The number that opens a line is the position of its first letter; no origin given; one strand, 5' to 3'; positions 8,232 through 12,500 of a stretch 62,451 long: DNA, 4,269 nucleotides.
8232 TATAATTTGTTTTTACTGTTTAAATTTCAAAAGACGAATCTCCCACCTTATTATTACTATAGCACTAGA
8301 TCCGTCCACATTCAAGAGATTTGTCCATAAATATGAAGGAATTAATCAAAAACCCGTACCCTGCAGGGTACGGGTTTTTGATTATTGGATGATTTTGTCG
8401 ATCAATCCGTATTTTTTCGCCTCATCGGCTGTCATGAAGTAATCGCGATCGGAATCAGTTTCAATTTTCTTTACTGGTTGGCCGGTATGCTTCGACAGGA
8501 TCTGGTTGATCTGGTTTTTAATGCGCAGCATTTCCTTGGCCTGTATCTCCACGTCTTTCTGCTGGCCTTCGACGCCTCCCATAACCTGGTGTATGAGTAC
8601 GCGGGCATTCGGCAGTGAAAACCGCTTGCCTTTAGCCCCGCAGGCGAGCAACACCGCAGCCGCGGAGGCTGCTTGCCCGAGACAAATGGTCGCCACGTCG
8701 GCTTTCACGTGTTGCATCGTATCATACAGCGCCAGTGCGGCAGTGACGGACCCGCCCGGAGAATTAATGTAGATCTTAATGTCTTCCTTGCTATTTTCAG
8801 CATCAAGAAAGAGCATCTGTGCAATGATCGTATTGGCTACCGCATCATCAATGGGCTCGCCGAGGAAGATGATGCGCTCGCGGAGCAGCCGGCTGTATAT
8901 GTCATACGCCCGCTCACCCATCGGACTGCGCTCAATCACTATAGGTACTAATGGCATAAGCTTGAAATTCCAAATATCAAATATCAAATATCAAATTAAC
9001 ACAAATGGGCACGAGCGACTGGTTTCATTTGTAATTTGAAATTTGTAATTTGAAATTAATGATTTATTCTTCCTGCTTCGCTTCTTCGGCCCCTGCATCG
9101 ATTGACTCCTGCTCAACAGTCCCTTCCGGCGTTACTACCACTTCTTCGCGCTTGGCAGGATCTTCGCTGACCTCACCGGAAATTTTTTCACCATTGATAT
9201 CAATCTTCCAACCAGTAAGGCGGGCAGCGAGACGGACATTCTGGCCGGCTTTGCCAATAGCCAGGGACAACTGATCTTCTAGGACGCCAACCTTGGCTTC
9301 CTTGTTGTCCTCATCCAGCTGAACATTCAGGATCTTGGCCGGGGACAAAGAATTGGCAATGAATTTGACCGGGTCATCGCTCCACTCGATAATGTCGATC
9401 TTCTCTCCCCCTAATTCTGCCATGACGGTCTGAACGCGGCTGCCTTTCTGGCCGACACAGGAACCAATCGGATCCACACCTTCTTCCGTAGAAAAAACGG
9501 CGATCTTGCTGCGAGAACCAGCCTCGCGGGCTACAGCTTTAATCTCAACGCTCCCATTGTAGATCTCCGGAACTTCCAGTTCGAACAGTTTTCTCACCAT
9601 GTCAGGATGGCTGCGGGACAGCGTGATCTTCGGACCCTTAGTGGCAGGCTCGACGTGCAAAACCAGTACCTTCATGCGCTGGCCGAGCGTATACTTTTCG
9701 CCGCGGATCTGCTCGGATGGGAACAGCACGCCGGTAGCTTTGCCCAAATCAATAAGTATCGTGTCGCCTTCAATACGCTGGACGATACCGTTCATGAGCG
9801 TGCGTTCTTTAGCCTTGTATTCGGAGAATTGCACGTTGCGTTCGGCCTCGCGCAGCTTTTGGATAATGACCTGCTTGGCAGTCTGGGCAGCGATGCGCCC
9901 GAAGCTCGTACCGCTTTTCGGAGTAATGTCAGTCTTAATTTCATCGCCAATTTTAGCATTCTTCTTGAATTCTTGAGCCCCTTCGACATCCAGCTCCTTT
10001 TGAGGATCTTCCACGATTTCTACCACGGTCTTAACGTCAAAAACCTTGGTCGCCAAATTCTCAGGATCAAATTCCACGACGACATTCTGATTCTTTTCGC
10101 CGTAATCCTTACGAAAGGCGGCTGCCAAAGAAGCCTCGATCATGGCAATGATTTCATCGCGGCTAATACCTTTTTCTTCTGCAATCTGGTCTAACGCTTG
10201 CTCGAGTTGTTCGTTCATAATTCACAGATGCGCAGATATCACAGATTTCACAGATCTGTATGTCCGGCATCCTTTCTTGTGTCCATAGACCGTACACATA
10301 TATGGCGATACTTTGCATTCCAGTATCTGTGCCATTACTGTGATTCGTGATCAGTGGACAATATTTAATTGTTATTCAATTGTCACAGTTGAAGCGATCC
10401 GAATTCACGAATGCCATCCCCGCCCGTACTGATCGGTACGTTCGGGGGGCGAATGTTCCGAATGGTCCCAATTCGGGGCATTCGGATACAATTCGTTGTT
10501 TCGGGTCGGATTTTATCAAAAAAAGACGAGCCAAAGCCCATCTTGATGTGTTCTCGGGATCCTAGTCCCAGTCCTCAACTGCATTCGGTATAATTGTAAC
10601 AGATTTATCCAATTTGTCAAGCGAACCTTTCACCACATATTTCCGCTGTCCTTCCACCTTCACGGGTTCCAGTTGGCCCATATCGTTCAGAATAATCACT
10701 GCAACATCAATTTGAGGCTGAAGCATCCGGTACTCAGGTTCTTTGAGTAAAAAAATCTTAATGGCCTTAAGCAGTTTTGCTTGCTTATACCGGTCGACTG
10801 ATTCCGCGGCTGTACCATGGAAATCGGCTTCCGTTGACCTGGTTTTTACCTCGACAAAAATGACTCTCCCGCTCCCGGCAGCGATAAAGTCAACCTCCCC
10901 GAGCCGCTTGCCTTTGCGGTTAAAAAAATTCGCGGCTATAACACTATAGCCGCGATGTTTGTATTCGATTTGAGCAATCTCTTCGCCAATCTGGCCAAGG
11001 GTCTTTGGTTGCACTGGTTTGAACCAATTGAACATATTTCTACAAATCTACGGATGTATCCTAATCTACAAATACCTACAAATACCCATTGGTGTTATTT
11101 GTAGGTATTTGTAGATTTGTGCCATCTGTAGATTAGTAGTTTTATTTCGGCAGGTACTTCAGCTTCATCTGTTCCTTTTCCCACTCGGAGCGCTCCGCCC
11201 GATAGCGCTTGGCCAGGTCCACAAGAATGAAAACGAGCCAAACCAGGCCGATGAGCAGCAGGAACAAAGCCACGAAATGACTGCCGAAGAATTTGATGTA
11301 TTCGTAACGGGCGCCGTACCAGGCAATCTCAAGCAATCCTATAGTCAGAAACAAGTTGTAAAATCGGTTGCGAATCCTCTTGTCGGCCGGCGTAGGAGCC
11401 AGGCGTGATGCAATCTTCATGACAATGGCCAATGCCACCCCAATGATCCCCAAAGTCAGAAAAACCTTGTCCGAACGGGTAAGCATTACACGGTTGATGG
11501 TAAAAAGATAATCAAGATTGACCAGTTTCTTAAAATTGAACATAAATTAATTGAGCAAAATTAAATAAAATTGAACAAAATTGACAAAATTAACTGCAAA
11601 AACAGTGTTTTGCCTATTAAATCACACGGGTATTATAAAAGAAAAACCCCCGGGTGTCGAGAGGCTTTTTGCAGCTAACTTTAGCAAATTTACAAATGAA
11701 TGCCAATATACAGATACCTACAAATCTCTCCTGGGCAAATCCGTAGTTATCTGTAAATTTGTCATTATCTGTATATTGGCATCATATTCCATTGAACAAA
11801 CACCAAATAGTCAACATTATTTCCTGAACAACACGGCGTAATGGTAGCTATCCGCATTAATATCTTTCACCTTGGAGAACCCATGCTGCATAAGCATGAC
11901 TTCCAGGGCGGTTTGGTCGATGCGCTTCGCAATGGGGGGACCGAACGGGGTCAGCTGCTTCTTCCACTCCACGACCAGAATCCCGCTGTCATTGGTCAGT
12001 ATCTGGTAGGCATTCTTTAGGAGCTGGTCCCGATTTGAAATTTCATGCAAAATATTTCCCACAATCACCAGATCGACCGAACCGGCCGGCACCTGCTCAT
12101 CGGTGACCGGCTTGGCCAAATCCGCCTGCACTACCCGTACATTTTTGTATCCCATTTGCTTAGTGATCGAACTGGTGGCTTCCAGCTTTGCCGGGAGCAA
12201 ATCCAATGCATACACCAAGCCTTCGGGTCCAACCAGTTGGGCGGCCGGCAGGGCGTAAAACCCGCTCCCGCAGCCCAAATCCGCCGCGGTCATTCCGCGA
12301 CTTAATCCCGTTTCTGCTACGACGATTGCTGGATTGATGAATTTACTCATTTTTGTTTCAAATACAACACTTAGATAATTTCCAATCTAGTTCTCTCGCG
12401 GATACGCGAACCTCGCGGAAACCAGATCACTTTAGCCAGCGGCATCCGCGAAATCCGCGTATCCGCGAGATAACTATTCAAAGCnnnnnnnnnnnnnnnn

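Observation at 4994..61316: Low-complexity 'word-repeat' inverted repeats fill most intergenic gaps and sit directly on start codons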

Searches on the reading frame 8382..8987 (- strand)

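Call 15: search_protein_families(library=ncbifam, proteins=[window:8382-8987:-])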
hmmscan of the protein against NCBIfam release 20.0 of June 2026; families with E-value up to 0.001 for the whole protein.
window:8382-8987:- (201 aa): 11 families
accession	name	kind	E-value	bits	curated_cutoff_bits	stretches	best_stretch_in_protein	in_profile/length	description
NF001368.0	PRK00277.1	subfamily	8e-95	316.5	249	1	11-201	6-196/203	ATP-dependent Clp protease proteolytic subunit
TIGR00493.1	clpP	equivalog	5.7e-92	306.8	308.6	1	12-201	2-191/192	ATP-dependent Clp endopeptidase proteolytic subunit ClpP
NF009205.0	PRK12553.1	subfamily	6.2e-81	271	228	1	15-200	15-202/211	ATP-dependent Clp protease proteolytic subunit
NF009203.0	PRK12551.1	equivalog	1.5e-78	263.1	359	1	13-200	1-188/196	ATP-dependent Clp protease proteolytic subunit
NF011090.0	PRK14513.1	equivalog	4.7e-75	251.8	347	1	11-201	1-191/201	ATP-dependent Clp protease proteolytic subunit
NF011091.0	PRK14514.1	equivalog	6.2e-75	251.6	361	1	13-200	30-217/221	ATP-dependent Clp endopeptidase proteolytic subunit ClpP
NF009204.0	PRK12552.1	equivalog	1.3e-55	188.2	263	1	29-200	22-212/225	ATP-dependent Clp protease proteolytic subunit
NF011089.0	PRK14512.1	equivalog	6.4e-49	166.4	251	1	31-201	22-192/200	ATP-dependent Clp protease proteolytic subunit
NF045542.1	Clp_rel_HeadMat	equivalog_domain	1.2e-26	93.6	120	1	61-199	27-165/165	head maturation protease, ClpP-related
NF045540.1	scaf_prot_MCP1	exception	6.2e-23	81.4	475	1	60-200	23-161/652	ClpP-like prohead protease/major capsid protein fusion protein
TIGR00706.1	SppA_dom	equivalog_domain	0.00051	19.7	155.45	0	66-119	31-85/208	signal peptide peptidase SppA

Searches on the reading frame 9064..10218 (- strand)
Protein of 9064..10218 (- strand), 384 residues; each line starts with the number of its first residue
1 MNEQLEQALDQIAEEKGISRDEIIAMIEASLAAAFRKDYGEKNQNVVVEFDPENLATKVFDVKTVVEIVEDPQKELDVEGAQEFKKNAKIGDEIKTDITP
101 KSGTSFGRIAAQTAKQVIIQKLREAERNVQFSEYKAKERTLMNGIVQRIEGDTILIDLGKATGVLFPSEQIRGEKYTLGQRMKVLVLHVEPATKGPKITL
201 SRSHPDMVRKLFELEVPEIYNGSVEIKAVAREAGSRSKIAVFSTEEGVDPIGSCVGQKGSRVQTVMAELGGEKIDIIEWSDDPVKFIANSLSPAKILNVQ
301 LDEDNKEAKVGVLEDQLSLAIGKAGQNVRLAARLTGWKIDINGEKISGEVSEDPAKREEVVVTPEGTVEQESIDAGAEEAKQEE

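Call 15: search_protein_families(library=ncbifam, proteins=[window:9064-10218:-])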
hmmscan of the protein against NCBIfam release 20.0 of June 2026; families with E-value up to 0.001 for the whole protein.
window:9064-10218:- (384 aa): 5 families
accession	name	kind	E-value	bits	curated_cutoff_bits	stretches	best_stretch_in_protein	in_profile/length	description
TIGR01953.1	NusA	equivalog_domain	6.5e-120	400.2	253.4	1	7-344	4-338/340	transcription termination factor NusA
NF006645.0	PRK09202.4-5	equivalog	4.1e-59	200.6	532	1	5-342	19-368/540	transcription termination/antitermination protein NusA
NF006642.0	PRK09202.4-1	equivalog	2.6e-35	122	687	1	7-341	22-372/614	transcription termination/antitermination protein NusA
TIGR01952.1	nusA_arch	equivalog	7.7e-15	55.4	74.35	1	250-342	43-136/141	NusA-like transcription termination signal-binding factor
NF006261.0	PRK08406.1-5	equivalog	4.3e-09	36.2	231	1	241-302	35-93/173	transcription elongation factor NusA-like protein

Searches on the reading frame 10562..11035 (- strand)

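Call 15: search_protein_families(library=ncbifam, proteins=[window:10562-11035:-])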
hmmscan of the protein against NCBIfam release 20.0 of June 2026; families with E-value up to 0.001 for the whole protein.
window:10562-11035:- (157 aa): 21 families
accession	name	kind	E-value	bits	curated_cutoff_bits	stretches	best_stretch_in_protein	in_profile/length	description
NF009154.0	PRK12497.3-3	equivalog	1.1e-16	61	109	1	11-123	10-115/123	YraN family protein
NF009150.0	PRK12497.1-3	equivalog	1.9e-16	60.2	81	1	10-114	5-103/118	YraN family protein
TIGR00252.1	TIGR00252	hypoth_equivalog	4.7e-15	55.6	69.05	1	11-115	7-106/123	YraN family protein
NF011268.0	PRK14675.1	equivalog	1.1e-13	51.3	180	1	10-119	9-111/127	hypothetical protein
NF011267.0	PRK14674.1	equivalog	4.4e-13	49.5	232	1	10-113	4-101/133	hypothetical protein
NF011271.0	PRK14678.1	equivalog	4.8e-13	49.2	172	1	11-114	6-100/120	hypothetical protein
NF009152.0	PRK12497.2-4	equivalog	5.4e-13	49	111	1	8-114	5-101/114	YraN family protein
NF009151.0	PRK12497.1-5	equivalog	8.8e-13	48.7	124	1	12-115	15-110/126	YraN family protein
NF011274.0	PRK14681.1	equivalog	1.7e-11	44.2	207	1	8-115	40-143/158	hypothetical protein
NF011269.0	PRK14676.1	equivalog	9.4e-11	41.9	190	1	13-124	9-110/117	hypothetical protein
NF011281.0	PRK14689.1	equivalog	1.2e-10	41.4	122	1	11-119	8-111/128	hypothetical protein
NF011273.0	PRK14680.1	equivalog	1.5e-10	41.2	199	1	12-115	7-103/134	hypothetical protein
NF011275.0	PRK14682.1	equivalog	1e-09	38.7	203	1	25-116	18-104/117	hypothetical protein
NF011279.0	PRK14687.1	equivalog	1.9e-09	37.6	212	1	20-112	39-130/173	hypothetical protein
NF009153.0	PRK12497.3-1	equivalog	1.3e-08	35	171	1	12-114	11-108/125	YraN family protein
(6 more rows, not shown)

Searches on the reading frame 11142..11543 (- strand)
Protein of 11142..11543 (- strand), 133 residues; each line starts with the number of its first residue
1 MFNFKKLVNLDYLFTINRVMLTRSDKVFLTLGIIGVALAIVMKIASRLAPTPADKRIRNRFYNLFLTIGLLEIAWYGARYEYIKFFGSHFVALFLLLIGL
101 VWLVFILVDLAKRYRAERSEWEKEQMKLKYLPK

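Call 15: search_protein_families(library=ncbifam, proteins=[window:11142-11543:-])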
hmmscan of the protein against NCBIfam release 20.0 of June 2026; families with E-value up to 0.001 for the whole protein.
window:11142-11543:- (133 aa): 0 families

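Call 47: search_protein_families(library=ncbifam, proteins=[window:11142-11543:-], max_evalue=0.01)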
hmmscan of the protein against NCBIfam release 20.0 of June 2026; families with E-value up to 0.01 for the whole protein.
window:11142-11543:- (133 aa): 0 families

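Call 48: search_protein_families(library=pfam, proteins=[window:11142-11543:-], max_evalue=0.01)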
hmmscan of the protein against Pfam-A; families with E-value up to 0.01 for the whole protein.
window:11142-11543:- (133 aa): 1 family
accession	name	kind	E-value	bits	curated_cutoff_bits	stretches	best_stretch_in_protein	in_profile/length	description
PF07219.19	HemY_N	-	0.0091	16.5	31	0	72-125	4-58/107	HemY protein N-terminus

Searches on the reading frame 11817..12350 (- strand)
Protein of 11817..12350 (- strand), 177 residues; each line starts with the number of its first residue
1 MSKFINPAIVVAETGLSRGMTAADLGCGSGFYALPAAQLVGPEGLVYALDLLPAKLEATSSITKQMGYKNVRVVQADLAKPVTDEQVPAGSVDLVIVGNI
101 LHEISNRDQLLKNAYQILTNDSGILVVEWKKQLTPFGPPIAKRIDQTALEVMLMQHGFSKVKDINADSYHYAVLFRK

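Call 15: search_protein_families(library=ncbifam, proteins=[window:11817-12350:-])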
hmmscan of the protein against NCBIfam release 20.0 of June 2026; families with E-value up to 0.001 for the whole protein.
window:11817-12350:- (177 aa): 27 families (the best 25 are shown)
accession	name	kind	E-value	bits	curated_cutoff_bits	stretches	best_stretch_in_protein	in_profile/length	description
NF008823.0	PRK11873.1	subfamily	6.9e-14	52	263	1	15-124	74-179/272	arsenite methyltransferase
NF041537.1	ArsM_AhpD_UU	exception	3.1e-13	49.3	510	1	16-145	74-198/345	arsenite methyltransferase/AhpD domain selenoprotein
NF047649.1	MTase_UXPK_star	exception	6e-12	45.2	460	1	17-126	76-181/283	methyltransferase/UXPK-star double selenoprotein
NF041536.1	ArsM_DUF2284_UU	exception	1.4e-10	40.2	575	1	17-127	75-181/459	arsenite methyltransferase/DUF2284 domain selenoprotein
TIGR02469.1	CbiT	equivalog_domain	2.7e-10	40.6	78.3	1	9-127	10-120/124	precorrin-6Y C5,15-methyltransferase (decarboxylating) subunit CbiT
NF010549.0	PRK13942.1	equivalog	8.4e-10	38.5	282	1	8-79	67-138/215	protein-L-isoaspartate O-methyltransferase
NF001240.0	PRK00216.1-1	equivalog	1.7e-09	37.1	378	1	10-171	55-207/251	bifunctional demethylmenaquinone methyltransferase/2-methoxy-6-polyprenyl-1,4-benzoquinol methylase UbiE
TIGR04364.1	methyltran_FxLD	equivalog_domain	3.4e-09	36.2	320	1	13-106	77-165/394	methyltransferase, FxLD system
NF001244.0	PRK00216.1-5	equivalog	3.9e-08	32.9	216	1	11-171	41-192/236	bifunctional demethylmenaquinone methyltransferase/2-methoxy-6-polyprenyl-1,4-benzoquinol methylase UbiE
NF043040.1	corrin_prot_MT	hypoth_equivalog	2.8e-07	30.2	180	1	16-127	39-148/216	corrinoid protein-associated methyltransferase CpaM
TIGR00080.1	pimt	equivalog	4.6e-07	29.9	159.05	1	16-78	75-137/216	protein-L-isoaspartate O-methyltransferase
NF052510.1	methyltran_MpqE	exception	4.6e-07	29.5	335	1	11-131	39-156/234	methyl-plastoquinone biosynthesis methyltransferase MpqE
NF001243.0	PRK00216.1-4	equivalog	1.9e-06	27.4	235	1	15-128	44-153/237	demethylmenaquinone methyltransferase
NF040538.1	methyl_ArsM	equivalog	3.4e-06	26.5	500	1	19-87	62-134/356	arsinothricin biosynthesis methyltransferase ArsM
TIGR03534.1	RF_mod_PrmC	equivalog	4e-06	26.5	199.1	1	20-96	90-161/253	peptide chain release factor N(5)-glutamine methyltransferase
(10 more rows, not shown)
